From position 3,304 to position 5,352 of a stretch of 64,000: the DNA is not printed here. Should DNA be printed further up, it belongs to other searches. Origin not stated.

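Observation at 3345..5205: T9SS-sorted nonaheme cytochrome with internally duplicated tri-heme module, a candidate extracellular electron-transfer protein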

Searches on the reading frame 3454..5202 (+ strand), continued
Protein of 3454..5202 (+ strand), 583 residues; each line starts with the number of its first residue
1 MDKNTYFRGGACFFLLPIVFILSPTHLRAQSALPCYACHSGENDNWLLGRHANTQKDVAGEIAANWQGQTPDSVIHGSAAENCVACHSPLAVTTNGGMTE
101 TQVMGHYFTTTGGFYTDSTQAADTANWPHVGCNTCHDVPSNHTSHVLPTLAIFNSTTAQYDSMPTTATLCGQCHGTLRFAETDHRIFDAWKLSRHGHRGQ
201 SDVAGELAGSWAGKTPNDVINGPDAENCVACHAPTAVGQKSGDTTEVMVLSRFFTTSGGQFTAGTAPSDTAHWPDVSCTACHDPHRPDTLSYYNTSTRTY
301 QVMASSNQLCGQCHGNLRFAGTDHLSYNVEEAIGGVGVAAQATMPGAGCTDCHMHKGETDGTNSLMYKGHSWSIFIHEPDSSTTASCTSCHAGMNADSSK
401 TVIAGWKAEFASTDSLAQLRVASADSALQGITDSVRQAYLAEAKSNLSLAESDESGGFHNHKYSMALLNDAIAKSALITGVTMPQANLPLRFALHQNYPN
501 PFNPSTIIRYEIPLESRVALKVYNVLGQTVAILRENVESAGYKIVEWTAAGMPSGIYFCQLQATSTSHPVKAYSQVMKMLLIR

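Call 11: find_homologous_proteins(query=window:3454-5202:+)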
Query window:3454-5202:+ (583 aa): 3208 proteins with E <= 0.001 among 8000 candidates; the best 120 are listed.
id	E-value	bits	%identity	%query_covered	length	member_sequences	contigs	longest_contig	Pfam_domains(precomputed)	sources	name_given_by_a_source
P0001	0.0e+0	1363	100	100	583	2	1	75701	PF09699.16,PF14537.12,PF13435.12,PF18962.8,PF02335.21,PF14522.12,PF22113.2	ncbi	-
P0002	0.0e+0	1046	49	74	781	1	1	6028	PF09699.16,PF14537.12,PF13435.12,PF18367.7,PF03264.20,PF02335.21,PF24443.2,PF14522.12,PF22113.2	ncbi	-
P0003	2.6e-280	949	70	98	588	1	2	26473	PF09699.16,PF14537.12,PF13435.12,PF18962.8,PF13860.13,PF02335.21,PF14522.12,PF22113.2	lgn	-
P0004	8.0e-280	947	51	74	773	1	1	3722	PF09699.16,PF14537.12,PF13435.12,PF18367.7,PF02085.22,PF02335.21,PF14522.12,PF22113.2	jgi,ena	-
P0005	1.6e-272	923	68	100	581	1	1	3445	PF14537.12,PF18962.8,PF02335.21,PF14522.12,PF22113.2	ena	-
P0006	1.9e-267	907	65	99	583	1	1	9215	PF14537.12,PF18962.8,PF14522.12,PF22113.2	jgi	-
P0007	1.5e-264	897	68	95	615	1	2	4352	PF09699.16,PF14537.12,PF13435.12,PF02335.21,PF14522.12,PF22113.2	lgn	-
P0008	1.1e-261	888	66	98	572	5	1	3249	PF14537.12,PF13435.12,PF18962.8,PF02335.21,PF14522.12,PF22113.2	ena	-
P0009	7.3e-255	865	65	98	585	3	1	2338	PF09699.16,PF14537.12,PF13435.12,PF18962.8,PF02335.21,PF14522.12,PF22113.2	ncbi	-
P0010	5.2e-251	852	63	98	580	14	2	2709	PF14537.12,PF13435.12,PF18962.8,PF13860.13,PF14522.12,PF22113.2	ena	-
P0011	3.1e-246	837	64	97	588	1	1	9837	PF09699.16,PF14537.12,PF13435.12,PF02335.21,PF14522.12,PF22113.2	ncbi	-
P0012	1.5e-244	831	62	97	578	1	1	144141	PF09699.16,PF14537.12,PF13435.12,PF18962.8,PF02335.21,PF14522.12,PF22113.2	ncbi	ncbi:MAG: T9SS type A sorting domain-containing protein [Bacteroidota bacterium]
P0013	3.5e-231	787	60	98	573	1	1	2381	PF09699.16,PF14537.12,PF13435.12,PF18962.8,PF02085.22,PF02335.21,PF14522.12,PF22113.2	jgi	jgi:hypothetical protein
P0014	1.8e-230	785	59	98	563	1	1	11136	PF09699.16,PF14537.12,PF13435.12,PF18962.8,PF02335.21,PF14522.12,PF22113.2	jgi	jgi:hypothetical protein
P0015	2.2e-230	784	60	97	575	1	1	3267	PF09699.16,PF14537.12,PF13435.12,PF18962.8,PF02335.21,PF14522.12,PF22113.2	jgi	jgi:formate-dependent nitrite reductase cytochrome c552 subunit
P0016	4.7e-227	773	60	97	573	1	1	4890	PF09699.16,PF14537.12,PF13435.12,PF18962.8,PF02335.21,PF14522.12,PF22113.2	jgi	jgi:hypothetical protein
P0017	6.6e-227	773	60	95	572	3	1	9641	PF09699.16,PF14537.12,PF13435.12,PF18962.8,PF13860.13,PF02335.21,PF14522.12,PF22113.2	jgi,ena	-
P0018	1.5e-226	772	57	98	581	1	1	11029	PF09699.16,PF14537.12,PF13435.12,PF18962.8,PF02335.21,PF14522.12,PF22113.2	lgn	-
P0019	4.0e-226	770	57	99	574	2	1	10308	PF09699.16,PF18962.8,PF02335.21,PF14522.12,PF22113.2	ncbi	-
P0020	1.8e-225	768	59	95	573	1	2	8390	PF09699.16,PF14537.12,PF13435.12,PF18962.8,PF02335.21,PF14522.12,PF22113.2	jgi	jgi:hypothetical protein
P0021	2.6e-225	768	59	98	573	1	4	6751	PF09699.16,PF14537.12,PF18962.8,PF02335.21,PF14522.12,PF22113.2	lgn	-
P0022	6.3e-225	766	58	98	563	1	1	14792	PF09699.16,PF14537.12,PF13435.12,PF18962.8,PF02335.21,PF14522.12,PF22113.2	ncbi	-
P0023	4.6e-223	760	59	98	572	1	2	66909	PF09699.16,PF14537.12,PF18962.8,PF02335.21,PF14522.12,PF22113.2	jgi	jgi:hypothetical protein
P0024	1.5e-222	758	58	98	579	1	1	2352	PF18962.8,PF13860.13,PF02335.21,PF14522.12,PF22113.2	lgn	-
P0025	8.3e-222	756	57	100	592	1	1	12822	PF09699.16,PF14537.12,PF13435.12,PF18962.8,PF13860.13,PF02335.21,PF14522.12,PF22113.2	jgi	jgi:hypothetical protein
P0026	1.1e-221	756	57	98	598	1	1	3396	PF09699.16,PF14537.12,PF13435.12,PF18962.8,PF02335.21,PF14522.12,PF22113.2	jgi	jgi:formate-dependent nitrite reductase cytochrome c552 subunit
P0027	3.5e-220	751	59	98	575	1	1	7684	PF09699.16,PF14537.12,PF13435.12,PF18962.8,PF02335.21,PF14522.12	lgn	-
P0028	6.7e-219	746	56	98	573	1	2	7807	PF09699.16,PF14537.12,PF18962.8,PF02335.21,PF14522.12,PF22113.2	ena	-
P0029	1.1e-218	746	57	98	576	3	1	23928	PF09699.16,PF14537.12,PF13435.12,PF18962.8,PF02085.22,PF02335.21,PF14522.12,PF22113.2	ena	-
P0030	8.5e-218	743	57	97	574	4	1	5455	PF09699.16,PF14537.12,PF13435.12,PF18962.8,PF02335.21,PF14522.12,PF22113.2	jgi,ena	-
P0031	2.9e-217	741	56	98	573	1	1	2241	PF09699.16,PF14537.12,PF13435.12,PF18962.8,PF02335.21,PF14522.12,PF22113.2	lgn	-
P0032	7.7e-217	740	57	95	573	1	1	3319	PF09699.16,PF14537.12,PF13435.12,PF18962.8,PF02085.22,PF02335.21,PF14522.12,PF22113.2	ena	-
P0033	7.3e-215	733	54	100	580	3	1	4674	PF09699.16,PF14537.12,PF13435.12,PF18962.8,PF02335.21,PF14522.12,PF22113.2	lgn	-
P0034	9.0e-215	733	55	100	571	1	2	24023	PF09699.16,PF14537.12,PF18962.8,PF02335.21,PF14522.12,PF22113.2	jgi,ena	-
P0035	1.5e-214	732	57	95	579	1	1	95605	PF09699.16,PF14537.12,PF13860.13,PF02335.21,PF14522.12,PF22113.2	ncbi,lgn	-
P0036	7.8e-214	730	54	97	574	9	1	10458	PF09699.16,PF14537.12,PF13435.12,PF18962.8,PF02335.21,PF14522.12,PF22113.2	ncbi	-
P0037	1.5e-211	722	56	98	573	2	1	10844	PF09699.16,PF14537.12,PF18962.8,PF02335.21,PF14522.12,PF22113.2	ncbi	-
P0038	2.0e-211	722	55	98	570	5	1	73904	PF09699.16,PF14537.12,PF13435.12,PF18962.8,PF02335.21,PF14522.12,PF22113.2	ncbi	ncbi:MAG: ammonia-forming cytochrome c nitrite reductase subunit c552 [Bacteroidota bacterium]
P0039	2.1e-211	722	56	98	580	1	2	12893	PF09699.16,PF14537.12,PF18962.8,PF13860.13,PF02335.21,PF14522.12,PF22113.2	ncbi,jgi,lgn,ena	-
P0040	1.5e-210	719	57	95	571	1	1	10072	PF09699.16,PF14537.12,PF18962.8,PF02335.21,PF14522.12,PF22113.2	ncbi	-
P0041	6.6e-210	717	57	97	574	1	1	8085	PF18962.8,PF13860.13,PF02335.21,PF14522.12,PF22113.2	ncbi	-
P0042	3.1e-209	714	57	95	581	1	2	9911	PF09699.16,PF14537.12,PF13435.12,PF18962.8,PF02335.21,PF14522.12,PF22113.2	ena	-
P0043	1.0e-208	713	55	95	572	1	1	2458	PF09699.16,PF14537.12,PF18962.8,PF02335.21,PF14522.12,PF22113.2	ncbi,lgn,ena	-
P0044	1.3e-208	712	55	98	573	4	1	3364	PF09699.16,PF14537.12,PF13435.12,PF18962.8,PF02335.21,PF14522.12,PF22113.2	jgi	jgi:hypothetical protein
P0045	2.6e-207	708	55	98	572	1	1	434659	PF14537.12,PF18962.8,PF13860.13,PF02335.21,PF14522.12,PF22113.2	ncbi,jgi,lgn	ncbi:MAG TPA: T9SS type A sorting domain-containing protein [bacterium]|jgi:hypothetical protein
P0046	8.1e-207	706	55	100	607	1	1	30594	PF09699.16,PF14537.12,PF13435.12,PF18962.8,PF02335.21,PF14522.12,PF22113.2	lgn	-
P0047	3.5e-206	704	53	98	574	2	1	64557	PF09699.16,PF14537.12,PF13435.12,PF18962.8,PF02335.21,PF14522.12,PF22113.2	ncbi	-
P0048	1.7e-205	702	55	98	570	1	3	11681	PF09699.16,PF14537.12,PF13435.12,PF18962.8,PF02335.21,PF14522.12,PF22113.2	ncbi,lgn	-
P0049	6.1e-205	700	57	92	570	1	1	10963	PF09699.16,PF14537.12,PF18962.8,PF02335.21,PF14522.12,PF22113.2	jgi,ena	-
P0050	7.0e-205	700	53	100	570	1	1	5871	PF09699.16,PF14537.12,PF13435.12,PF18962.8,PF02335.21,PF14522.12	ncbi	-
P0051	7.4e-205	700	54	98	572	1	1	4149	PF09699.16,PF14537.12,PF13435.12,PF18962.8,PF02335.21,PF14522.12,PF22113.2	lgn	-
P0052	6.5e-204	697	55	95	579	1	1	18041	PF09699.16,PF14537.12,PF13860.13,PF02335.21,PF14522.12,PF22113.2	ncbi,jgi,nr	ncbi:MAG: ammonia-forming cytochrome c nitrite reductase subunit c552 [Calditrichaeota bacterium]|nr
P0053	1.1e-203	696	55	95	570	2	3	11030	PF09699.16,PF14537.12,PF13435.12,PF18962.8,PF14522.12,PF22113.2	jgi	jgi:hypothetical protein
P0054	2.8e-203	695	56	96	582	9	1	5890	PF09699.16,PF14537.12,PF13435.12,PF18962.8,PF02335.21,PF14522.12,PF22113.2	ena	-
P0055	3.0e-203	695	53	95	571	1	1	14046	PF09699.16,PF14537.12,PF13435.12,PF18962.8,PF02335.21,PF14522.12,PF22113.2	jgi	-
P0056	7.4e-203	693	51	100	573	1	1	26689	PF09699.16,PF14537.12,PF13435.12,PF18962.8,PF02335.21,PF14522.12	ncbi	ncbi:MAG: ammonia-forming cytochrome c nitrite reductase subunit c552 [Ignavibacteriaceae bacterium]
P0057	2.0e-202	692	54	95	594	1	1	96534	PF09699.16,PF14537.12,PF18962.8,PF02335.21,PF14522.12,PF22113.2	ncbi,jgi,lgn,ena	-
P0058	3.4e-202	691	52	96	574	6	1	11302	PF09699.16,PF14537.12,PF13435.12,PF18962.8,PF02335.21,PF14522.12,PF22113.2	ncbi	-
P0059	6.8e-202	690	54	98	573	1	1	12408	PF09699.16,PF14537.12,PF18962.8,PF13860.13,PF02335.21,PF14522.12,PF22113.2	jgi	jgi:hypothetical protein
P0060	1.1e-201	690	54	95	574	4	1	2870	PF09699.16,PF14537.12,PF18962.8,PF02335.21,PF14522.12,PF22113.2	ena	-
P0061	1.9e-201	689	51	96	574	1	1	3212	PF09699.16,PF14537.12,PF13435.12,PF18962.8,PF02335.21,PF14522.12,PF22113.2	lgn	-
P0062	2.3e-201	688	54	98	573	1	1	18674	PF09699.16,PF14537.12,PF13435.12,PF18962.8,PF02335.21,PF14522.12,PF22113.2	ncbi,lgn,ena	-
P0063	3.2e-201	688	53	97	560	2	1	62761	PF09699.16,PF14537.12,PF18962.8,PF02335.21,PF14522.12,PF22113.2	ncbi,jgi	-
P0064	7.3e-201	687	53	98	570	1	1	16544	PF09699.16,PF14537.12,PF13435.12,PF22678.2,PF18962.8,PF02335.21,PF14522.12,PF22113.2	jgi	jgi:formate-dependent nitrite reductase cytochrome c552 subunit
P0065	1.3e-200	686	49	75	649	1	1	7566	PF09699.16,PF14537.12,PF13435.12,PF02335.21,PF14522.12,PF22113.2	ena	-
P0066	1.9e-200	685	54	95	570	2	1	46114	PF09699.16,PF14537.12,PF13435.12,PF18962.8,PF02335.21,PF14522.12,PF22113.2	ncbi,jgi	-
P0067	2.9e-200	685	54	98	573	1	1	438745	PF09699.16,PF14537.12,PF13435.12,PF18962.8,PF02335.21,PF14522.12,PF22113.2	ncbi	-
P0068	9.2e-200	683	53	96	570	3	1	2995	PF09699.16,PF14537.12,PF18962.8,PF02335.21,PF14522.12,PF22113.2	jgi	-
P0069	7.3e-199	680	52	99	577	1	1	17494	PF09699.16,PF14537.12,PF13435.12,PF18962.8,PF13860.13,PF02335.21,PF14522.12,PF22113.2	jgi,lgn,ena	-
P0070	8.8e-199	680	53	98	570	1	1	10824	PF09699.16,PF14537.12,PF13435.12,PF18962.8,PF02335.21,PF14522.12,PF22113.2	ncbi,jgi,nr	ncbi:MAG: ammonia-forming cytochrome c nitrite reductase subunit c552 [Chlorobi bacterium]|nr:ammoni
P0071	2.8e-198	678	54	98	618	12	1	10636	PF09699.16,PF14537.12,PF13435.12,PF18962.8,PF02335.21,PF14522.12,PF22113.2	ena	-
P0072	2.3e-197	675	52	95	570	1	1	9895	PF09699.16,PF14537.12,PF18962.8,PF02335.21,PF14522.12,PF22113.2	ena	-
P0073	3.0e-197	675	53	98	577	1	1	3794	PF09699.16,PF13435.12,PF18962.8,PF02335.21,PF14522.12,PF22113.2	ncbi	-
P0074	8.9e-197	673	53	94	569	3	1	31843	PF09699.16,PF14537.12,PF18962.8,PF02335.21,PF14522.12,PF22113.2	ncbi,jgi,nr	ncbi:MAG: T9SS type A sorting domain-containing protein [Chlorobi bacterium]|nr:T9SS type A sorting 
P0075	4.4e-196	671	53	96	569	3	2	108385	PF09699.16,PF14537.12,PF13435.12,PF18962.8,PF02335.21,PF14522.12,PF22113.2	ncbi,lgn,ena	-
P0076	6.3e-196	670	52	100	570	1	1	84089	PF09699.16,PF14537.12,PF18962.8,PF02335.21,PF14522.12,PF22113.2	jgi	jgi:hypothetical protein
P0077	7.2e-196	670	54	73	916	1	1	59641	PF09699.16,PF14537.12,PF13435.12,PF14522.12,PF22113.2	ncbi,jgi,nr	ncbi:MAG: hypothetical protein GXP48_06425 [Acidobacteria bacterium]|nr:hypothetical protein [Acidob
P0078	5.4e-195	667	53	97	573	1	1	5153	PF09699.16,PF14537.12,PF13435.12,PF18962.8,PF02335.21,PF14522.12,PF22113.2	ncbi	-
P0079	8.1e-195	667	51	98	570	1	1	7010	PF09699.16,PF14537.12,PF18962.8,PF02335.21,PF14522.12,PF22113.2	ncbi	-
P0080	1.1e-194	666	52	98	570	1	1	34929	PF09699.16,PF14537.12,PF18962.8,PF02335.21,PF14522.12,PF22113.2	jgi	jgi:Secretion system C-terminal sorting domain/Cytochrome c552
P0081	1.2e-194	666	51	99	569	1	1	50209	PF09699.16,PF14537.12,PF13435.12,PF18962.8,PF02335.21,PF14522.12,PF22113.2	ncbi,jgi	-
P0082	3.0e-194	665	53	97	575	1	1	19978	PF09699.16,PF14537.12,PF13435.12,PF18962.8,PF02335.21,PF14522.12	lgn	-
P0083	5.4e-194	664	52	98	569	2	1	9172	PF09699.16,PF14537.12,PF13435.12,PF22678.2,PF18962.8,PF02335.21,PF14522.12,PF22113.2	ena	-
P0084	9.6e-194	663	48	75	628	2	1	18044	PF09699.16,PF14537.12,PF13435.12,PF02335.21,PF14522.12,PF22113.2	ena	-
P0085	1.2e-193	663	50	79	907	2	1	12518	PF09699.16,PF14537.12,PF13435.12,PF14522.12,PF22113.2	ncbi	-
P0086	6.1e-193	661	52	97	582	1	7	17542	PF09699.16,PF14537.12,PF13435.12,PF18962.8,PF02335.21,PF14522.12,PF22113.2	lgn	-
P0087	1.2e-191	656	51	98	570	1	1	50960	PF09699.16,PF14537.12,PF13435.12,PF18962.8,PF02335.21,PF14522.12,PF22113.2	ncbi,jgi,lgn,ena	-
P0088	2.1e-191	656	51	98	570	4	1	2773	PF09699.16,PF14537.12,PF13435.12,PF18962.8,PF02335.21,PF14522.12,PF22113.2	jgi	jgi:hypothetical protein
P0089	5.8e-191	654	53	94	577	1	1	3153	PF09699.16,PF14537.12,PF13435.12,PF18962.8,PF13860.13,PF02335.21,PF14522.12,PF22113.2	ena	-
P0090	1.2e-190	653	51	98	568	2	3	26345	PF09699.16,PF14537.12,PF13435.12,PF18962.8,PF02335.21,PF14522.12,PF22113.2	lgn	-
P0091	2.0e-190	652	51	98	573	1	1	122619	PF09699.16,PF14537.12,PF13435.12,PF18962.8,PF02335.21,PF14522.12,PF22113.2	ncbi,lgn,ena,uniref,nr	ncbi:MAG TPA: ammonia-forming cytochrome c nitrite reductase subunit c552 [Caldithrix abyssi]|uniref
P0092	2.2e-190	652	54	94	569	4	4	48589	PF09699.16,PF14537.12,PF13435.12,PF22678.2,PF18962.8,PF02335.21,PF14522.12,PF22113.2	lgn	-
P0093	2.5e-190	652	51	98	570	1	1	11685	PF09699.16,PF14537.12,PF13435.12,PF18962.8,PF02335.21,PF14522.12,PF22113.2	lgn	-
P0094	2.8e-190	652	51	97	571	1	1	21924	PF09699.16,PF14537.12,PF13435.12,PF18962.8,PF02335.21,PF14522.12,PF22113.2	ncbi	-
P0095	3.6e-190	651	50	98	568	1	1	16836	PF09699.16,PF14537.12,PF13435.12,PF18962.8,PF02335.21,PF14522.12,PF22113.2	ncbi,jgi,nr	ncbi:MAG: ammonia-forming cytochrome c nitrite reductase subunit c552 [FCB group bacterium]|nr:ammon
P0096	1.7e-189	649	53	74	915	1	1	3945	PF09699.16,PF14537.12,PF13435.12,PF14522.12,PF22113.2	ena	-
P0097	4.0e-189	648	52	73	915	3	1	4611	PF09699.16,PF14537.12,PF13435.12,PF14522.12,PF22113.2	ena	-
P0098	1.2e-188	646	51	96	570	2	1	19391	PF09699.16,PF14537.12,PF13435.12,PF18962.8,PF02335.21,PF14522.12,PF22113.2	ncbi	-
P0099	2.9e-188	645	51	98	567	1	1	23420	PF09699.16,PF14537.12,PF13435.12,PF18962.8,PF02335.21,PF14522.12,PF22113.2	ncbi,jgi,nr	ncbi:MAG: ammonia-forming cytochrome c nitrite reductase subunit c552 [Chlorobi bacterium]|nr:ammoni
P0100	3.6e-188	645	49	100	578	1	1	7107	PF09699.16,PF14537.12,PF13435.12,PF18962.8,PF02335.21,PF14522.12,PF22113.2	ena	-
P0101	4.4e-188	645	51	99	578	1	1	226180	PF09699.16,PF14537.12,PF13435.12,PF18962.8,PF02335.21,PF14522.12,PF22113.2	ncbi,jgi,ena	-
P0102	4.5e-188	645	52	98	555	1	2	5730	PF09699.16,PF14537.12,PF13435.12,PF18962.8,PF02335.21,PF14522.12,PF22113.2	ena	-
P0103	4.6e-188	645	49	74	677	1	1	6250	PF09699.16,PF14537.12,PF13435.12,PF02335.21,PF14522.12,PF22113.2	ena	-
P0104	7.6e-188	644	52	98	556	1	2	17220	PF09699.16,PF14537.12,PF13435.12,PF18962.8,PF02335.21,PF14522.12,PF22113.2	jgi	jgi:Secretion system C-terminal sorting domain/Cytochrome c554 and c-prime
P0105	1.8e-187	643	51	98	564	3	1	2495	PF09699.16,PF14537.12,PF13435.12,PF18962.8,PF02335.21,PF14522.12,PF22113.2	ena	-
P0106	3.6e-187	642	51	100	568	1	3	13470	PF09699.16,PF14537.12,PF13435.12,PF22678.2,PF18962.8,PF02335.21,PF14522.12,PF22113.2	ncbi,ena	-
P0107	5.0e-187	641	50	96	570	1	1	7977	PF09699.16,PF14537.12,PF13435.12,PF18962.8,PF02335.21,PF14522.12,PF22113.2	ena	-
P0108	8.4e-187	640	51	95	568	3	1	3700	PF09699.16,PF14537.12,PF13435.12,PF18962.8,PF02335.21,PF14522.12,PF22113.2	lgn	-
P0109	1.1e-186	640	51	98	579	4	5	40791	PF09699.16,PF14537.12,PF13435.12,PF18962.8,PF02335.21,PF14522.12,PF22113.2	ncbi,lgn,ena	-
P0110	1.3e-186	640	51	96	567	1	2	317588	PF09699.16,PF14537.12,PF13435.12,PF18962.8,PF02335.21,PF14522.12,PF22113.2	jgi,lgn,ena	-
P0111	2.7e-186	639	53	94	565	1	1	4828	PF09699.16,PF14537.12,PF13435.12,PF18962.8,PF02335.21,PF14522.12,PF22113.2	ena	-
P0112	3.9e-186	638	51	75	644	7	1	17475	PF09699.16,PF14537.12,PF13435.12,PF02085.22,PF02335.21,PF14522.12,PF22113.2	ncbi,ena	-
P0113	4.2e-186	638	51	98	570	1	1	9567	PF09699.16,PF14537.12,PF13435.12,PF22678.2,PF18962.8,PF02335.21,PF14522.12,PF22113.2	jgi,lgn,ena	-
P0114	4.7e-186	638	50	98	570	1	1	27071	PF09699.16,PF14537.12,PF13435.12,PF18962.8,PF02335.21,PF14522.12,PF22113.2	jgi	-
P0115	7.2e-186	637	51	97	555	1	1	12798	PF09699.16,PF14537.12,PF13435.12,PF22678.2,PF18962.8,PF02335.21,PF14522.12,PF22113.2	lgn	-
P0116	7.8e-186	637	50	75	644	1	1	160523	PF09699.16,PF14537.12,PF13435.12,PF02335.21,PF14522.12,PF22113.2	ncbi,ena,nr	ncbi:MAG: ammonia-forming cytochrome c nitrite reductase subunit c552 [Gammaproteobacteria bacterium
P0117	9.8e-186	637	50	98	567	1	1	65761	PF09699.16,PF14537.12,PF13435.12,PF18962.8,PF02335.21,PF14522.12,PF22113.2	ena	-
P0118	1.2e-185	637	51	98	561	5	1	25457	PF09699.16,PF14537.12,PF13435.12,PF18962.8,PF02335.21,PF14522.12,PF22113.2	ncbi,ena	-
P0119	1.9e-185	636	51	95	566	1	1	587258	PF09699.16,PF14537.12,PF13435.12,PF22678.2,PF18962.8,PF14522.12,PF22113.2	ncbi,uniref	ncbi:multiheme c-type cytochrome, partial [Melioribacteraceae bacterium 4301-Me]|uniref:multiheme c-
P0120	4.2e-185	635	51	98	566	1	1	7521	PF09699.16,PF14537.12,PF13435.12,PF18962.8,PF02335.21,PF14522.12,PF22113.2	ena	-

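Call 12: search_solved_structures(query=window:3454-5202:+, max_evalue=1, show_alignments=2)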
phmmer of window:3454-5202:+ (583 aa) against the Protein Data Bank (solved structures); distinct sequences matched with E-value up to 1: 0.
